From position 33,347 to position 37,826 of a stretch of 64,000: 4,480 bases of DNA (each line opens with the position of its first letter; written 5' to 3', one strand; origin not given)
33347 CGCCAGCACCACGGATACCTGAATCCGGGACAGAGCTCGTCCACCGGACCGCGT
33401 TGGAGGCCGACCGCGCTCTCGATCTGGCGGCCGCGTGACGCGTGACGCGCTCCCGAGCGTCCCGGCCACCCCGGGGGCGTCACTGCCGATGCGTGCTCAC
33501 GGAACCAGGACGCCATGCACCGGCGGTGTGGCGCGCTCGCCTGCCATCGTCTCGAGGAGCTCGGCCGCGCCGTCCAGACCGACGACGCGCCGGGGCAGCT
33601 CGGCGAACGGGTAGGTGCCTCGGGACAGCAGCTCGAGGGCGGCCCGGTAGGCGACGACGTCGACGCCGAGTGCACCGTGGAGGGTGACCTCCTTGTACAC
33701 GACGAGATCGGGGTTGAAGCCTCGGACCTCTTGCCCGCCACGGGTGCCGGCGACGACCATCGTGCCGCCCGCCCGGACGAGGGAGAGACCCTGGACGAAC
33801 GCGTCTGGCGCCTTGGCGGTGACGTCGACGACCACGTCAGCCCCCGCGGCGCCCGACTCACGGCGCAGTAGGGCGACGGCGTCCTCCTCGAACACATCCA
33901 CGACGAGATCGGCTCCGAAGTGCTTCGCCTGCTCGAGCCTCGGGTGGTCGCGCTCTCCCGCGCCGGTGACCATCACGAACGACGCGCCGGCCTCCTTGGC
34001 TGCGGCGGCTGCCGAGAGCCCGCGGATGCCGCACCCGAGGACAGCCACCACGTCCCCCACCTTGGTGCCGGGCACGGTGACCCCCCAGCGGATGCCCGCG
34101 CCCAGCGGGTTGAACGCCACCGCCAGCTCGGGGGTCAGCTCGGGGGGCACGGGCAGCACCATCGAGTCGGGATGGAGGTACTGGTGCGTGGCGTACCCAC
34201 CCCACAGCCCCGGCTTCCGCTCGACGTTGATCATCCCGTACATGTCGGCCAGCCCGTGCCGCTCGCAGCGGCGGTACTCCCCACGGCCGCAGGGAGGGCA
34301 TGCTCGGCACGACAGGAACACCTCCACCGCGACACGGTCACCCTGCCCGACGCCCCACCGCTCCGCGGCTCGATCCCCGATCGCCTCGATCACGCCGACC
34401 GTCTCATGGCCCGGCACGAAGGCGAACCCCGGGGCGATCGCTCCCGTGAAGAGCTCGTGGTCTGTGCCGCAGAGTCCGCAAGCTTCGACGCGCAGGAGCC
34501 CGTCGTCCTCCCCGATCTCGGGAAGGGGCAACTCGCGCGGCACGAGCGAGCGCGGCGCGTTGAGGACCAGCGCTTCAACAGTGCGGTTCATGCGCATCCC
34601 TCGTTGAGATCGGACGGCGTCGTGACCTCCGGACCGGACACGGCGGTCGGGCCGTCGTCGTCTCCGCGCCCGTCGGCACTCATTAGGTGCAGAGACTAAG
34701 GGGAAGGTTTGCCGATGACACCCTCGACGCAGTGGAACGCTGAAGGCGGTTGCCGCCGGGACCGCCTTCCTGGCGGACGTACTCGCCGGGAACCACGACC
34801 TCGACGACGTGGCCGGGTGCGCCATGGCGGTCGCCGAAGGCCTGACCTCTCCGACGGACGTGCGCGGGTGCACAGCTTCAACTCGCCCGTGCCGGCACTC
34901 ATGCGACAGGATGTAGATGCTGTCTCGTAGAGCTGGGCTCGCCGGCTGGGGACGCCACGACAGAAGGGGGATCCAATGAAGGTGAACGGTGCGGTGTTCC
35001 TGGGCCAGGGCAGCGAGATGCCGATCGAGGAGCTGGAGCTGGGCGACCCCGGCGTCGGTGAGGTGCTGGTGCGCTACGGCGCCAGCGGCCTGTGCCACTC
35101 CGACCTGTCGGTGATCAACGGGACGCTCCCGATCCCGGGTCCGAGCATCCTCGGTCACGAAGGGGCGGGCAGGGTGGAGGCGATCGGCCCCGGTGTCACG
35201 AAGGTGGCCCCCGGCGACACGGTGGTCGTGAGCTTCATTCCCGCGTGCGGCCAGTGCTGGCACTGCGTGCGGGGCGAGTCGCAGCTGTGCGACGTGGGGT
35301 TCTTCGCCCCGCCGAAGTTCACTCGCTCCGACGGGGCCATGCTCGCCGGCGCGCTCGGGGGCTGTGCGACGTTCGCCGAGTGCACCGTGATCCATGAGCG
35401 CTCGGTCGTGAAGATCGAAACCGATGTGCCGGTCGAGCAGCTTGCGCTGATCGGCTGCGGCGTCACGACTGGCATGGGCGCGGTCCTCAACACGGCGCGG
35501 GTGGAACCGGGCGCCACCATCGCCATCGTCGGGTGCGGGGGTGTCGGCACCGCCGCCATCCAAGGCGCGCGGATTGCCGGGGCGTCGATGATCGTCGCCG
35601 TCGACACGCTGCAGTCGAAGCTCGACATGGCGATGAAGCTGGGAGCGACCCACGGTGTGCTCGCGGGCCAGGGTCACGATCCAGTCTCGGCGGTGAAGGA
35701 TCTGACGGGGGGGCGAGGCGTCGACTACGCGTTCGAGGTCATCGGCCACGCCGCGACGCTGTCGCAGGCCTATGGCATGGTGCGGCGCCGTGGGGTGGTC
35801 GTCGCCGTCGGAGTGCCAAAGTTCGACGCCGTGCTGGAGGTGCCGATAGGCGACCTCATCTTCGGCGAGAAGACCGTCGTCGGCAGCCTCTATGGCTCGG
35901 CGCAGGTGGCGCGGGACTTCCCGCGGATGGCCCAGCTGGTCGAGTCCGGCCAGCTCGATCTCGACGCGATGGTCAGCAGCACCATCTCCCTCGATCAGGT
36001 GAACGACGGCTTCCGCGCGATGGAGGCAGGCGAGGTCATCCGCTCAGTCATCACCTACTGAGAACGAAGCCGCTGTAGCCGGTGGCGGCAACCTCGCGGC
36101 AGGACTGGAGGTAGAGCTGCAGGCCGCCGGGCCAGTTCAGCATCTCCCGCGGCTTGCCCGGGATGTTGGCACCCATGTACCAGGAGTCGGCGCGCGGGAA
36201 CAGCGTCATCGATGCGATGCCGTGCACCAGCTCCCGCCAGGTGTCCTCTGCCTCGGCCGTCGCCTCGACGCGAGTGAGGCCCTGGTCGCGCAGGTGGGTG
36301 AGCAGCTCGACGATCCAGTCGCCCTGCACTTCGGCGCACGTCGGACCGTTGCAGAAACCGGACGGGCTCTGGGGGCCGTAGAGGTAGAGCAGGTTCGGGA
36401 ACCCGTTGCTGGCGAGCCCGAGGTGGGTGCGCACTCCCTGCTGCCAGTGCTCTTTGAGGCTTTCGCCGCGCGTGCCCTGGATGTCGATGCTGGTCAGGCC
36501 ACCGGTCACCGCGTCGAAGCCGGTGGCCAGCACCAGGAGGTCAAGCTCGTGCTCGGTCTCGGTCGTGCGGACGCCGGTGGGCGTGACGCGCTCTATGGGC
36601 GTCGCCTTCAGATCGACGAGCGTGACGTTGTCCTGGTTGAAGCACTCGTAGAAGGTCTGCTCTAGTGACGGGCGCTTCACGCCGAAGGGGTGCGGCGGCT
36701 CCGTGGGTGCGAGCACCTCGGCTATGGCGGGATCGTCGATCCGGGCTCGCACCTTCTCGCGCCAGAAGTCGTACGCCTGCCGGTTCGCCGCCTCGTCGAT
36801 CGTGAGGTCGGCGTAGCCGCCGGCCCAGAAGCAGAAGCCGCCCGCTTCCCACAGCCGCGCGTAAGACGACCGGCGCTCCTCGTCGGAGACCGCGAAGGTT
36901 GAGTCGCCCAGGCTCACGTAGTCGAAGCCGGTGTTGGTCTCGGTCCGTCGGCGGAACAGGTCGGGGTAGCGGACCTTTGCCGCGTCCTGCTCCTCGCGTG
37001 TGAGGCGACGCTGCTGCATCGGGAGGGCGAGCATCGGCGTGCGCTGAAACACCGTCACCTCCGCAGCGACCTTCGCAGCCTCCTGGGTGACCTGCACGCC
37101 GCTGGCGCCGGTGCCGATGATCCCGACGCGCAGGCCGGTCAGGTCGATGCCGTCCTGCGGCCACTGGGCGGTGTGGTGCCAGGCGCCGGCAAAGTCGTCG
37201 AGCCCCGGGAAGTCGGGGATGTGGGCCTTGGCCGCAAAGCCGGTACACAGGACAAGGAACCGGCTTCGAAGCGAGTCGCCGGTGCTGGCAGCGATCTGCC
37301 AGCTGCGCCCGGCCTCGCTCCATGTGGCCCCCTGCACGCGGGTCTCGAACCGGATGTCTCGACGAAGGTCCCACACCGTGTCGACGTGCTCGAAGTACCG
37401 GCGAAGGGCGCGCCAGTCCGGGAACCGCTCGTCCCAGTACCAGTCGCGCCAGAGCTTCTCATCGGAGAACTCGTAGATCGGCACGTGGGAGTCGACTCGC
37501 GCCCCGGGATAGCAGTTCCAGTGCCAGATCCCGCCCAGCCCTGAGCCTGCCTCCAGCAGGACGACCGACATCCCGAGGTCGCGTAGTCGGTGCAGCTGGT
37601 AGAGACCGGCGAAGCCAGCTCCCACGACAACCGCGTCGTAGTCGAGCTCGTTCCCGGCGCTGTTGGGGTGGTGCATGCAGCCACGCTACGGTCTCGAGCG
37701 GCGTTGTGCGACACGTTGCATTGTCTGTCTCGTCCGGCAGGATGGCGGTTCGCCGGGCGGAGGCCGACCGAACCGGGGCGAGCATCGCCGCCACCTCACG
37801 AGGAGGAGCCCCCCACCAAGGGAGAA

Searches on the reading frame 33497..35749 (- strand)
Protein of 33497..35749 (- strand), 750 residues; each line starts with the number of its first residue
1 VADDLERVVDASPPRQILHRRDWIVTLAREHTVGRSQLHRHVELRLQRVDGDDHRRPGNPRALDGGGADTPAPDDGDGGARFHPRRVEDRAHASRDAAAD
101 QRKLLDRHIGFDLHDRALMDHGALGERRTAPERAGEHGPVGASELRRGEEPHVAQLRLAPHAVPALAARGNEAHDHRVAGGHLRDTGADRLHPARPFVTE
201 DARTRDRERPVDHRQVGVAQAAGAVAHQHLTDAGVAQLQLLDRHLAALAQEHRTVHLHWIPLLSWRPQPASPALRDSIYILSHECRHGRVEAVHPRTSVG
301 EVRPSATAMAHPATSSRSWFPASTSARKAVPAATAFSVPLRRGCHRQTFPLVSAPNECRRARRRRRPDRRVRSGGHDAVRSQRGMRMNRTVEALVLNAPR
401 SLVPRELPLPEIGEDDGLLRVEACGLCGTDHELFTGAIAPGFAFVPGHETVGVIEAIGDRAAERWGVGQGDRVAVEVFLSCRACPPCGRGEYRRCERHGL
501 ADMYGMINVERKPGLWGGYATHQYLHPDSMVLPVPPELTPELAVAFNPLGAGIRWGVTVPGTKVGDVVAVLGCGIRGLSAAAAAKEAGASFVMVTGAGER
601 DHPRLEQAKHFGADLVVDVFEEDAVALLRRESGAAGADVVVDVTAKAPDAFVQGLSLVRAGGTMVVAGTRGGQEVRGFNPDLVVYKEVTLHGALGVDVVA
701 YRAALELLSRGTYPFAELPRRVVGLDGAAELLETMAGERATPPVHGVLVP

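Call 56: search_protein_families(library=pfam, proteins=[window:33497-35749:-], max_evalue=0.00001)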
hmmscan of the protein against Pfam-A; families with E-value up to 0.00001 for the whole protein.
window:33497-35749:- (750 aa): 2 families
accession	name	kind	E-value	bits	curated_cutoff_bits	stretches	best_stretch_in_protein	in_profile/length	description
PF08240.17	ADH_N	-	2.4e-19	69.9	23.5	1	414-535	2-103/104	Alcohol dehydrogenase GroES-like domain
PF00107.32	ADH_zinc_N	-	2.6e-18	66.6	31.8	1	577-709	3-128/129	Zinc-binding dehydrogenase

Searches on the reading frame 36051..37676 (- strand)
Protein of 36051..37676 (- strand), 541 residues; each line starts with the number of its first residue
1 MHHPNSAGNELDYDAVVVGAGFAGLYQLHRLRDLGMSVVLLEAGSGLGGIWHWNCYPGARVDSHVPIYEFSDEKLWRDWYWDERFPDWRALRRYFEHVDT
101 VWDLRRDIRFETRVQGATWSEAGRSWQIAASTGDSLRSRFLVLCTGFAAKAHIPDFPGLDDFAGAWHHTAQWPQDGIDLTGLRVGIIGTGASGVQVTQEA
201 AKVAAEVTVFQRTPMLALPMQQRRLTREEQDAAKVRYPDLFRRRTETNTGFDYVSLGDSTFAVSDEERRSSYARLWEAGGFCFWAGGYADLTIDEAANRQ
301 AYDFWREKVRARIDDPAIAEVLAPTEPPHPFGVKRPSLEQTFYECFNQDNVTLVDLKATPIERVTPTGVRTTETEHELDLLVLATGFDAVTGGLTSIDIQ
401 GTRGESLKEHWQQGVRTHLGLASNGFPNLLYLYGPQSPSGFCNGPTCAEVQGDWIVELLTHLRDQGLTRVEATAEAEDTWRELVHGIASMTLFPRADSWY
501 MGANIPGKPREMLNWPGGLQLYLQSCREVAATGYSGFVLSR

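Call 56: search_protein_families(library=pfam, proteins=[window:36051-37676:-], max_evalue=0.00001)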
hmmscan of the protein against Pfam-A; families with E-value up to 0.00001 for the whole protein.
window:36051-37676:- (541 aa): 6 families
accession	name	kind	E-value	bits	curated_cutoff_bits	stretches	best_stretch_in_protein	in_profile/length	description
PF07992.20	Pyr_redox_2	-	2.2e-16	60.6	26.1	1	13-233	1-193/291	Pyridine nucleotide-disulphide oxidoreductase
PF00743.25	FMO-like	-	1.4e-14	53.9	22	1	16-213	5-215/532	Flavin-binding monooxygenase-like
PF13450.12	NAD_binding_8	-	4.6e-11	43.3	21.9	1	17-76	1-62/68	NAD(P)-binding Rossmann-like domain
PF01266.30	DAO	-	2.4e-10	40.9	27.9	0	14-49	1-37/353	FAD dependent oxidoreductase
PF13738.12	Pyr_redox_3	-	8.5e-10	38.8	30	1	16-214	1-197/305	Pyridine nucleotide-disulphide oxidoreductase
PF00070.33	Pyr_redox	-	3.4e-06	27.9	22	0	183-219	1-36/82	Pyridine nucleotide-disulphide oxidoreductase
